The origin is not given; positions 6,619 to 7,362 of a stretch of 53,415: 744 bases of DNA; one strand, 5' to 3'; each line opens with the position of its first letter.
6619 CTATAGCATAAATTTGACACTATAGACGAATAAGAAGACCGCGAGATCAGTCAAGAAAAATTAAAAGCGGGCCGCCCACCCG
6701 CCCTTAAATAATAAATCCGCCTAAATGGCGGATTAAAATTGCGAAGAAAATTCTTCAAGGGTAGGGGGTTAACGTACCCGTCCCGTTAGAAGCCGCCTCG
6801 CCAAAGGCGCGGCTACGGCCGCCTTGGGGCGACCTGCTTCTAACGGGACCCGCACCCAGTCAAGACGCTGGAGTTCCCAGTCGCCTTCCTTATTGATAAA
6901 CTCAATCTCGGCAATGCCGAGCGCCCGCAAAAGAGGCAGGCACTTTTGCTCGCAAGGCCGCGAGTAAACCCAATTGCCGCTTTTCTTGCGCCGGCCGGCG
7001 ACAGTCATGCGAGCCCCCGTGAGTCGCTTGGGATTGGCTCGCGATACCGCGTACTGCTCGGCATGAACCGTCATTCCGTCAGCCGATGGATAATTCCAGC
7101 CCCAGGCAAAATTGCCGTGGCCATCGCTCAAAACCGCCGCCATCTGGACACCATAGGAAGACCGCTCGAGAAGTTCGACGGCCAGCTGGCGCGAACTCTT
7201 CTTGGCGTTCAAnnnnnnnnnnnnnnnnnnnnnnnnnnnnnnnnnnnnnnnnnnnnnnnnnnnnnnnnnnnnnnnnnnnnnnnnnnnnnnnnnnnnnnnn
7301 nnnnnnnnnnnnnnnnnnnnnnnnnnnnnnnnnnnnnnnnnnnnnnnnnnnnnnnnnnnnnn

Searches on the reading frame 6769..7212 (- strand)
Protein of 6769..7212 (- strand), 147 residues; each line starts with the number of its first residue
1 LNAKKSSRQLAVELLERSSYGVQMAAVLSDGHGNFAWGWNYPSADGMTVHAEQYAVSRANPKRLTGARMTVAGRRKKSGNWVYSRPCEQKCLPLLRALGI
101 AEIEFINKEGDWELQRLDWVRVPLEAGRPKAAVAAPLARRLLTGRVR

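Call 65: search_protein_families(library=pfam, proteins=[window:6769-7212:-], max_evalue=0.001)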
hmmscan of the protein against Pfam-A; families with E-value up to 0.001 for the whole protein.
window:6769-7212:- (147 aa): 1 family
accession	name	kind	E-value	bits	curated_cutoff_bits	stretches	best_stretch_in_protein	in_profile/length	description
PF00383.29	dCMP_cyt_deam_1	-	2.2e-06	27.9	25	1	8-105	8-100/102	Cytidine and deoxycytidylate deaminase zinc-binding region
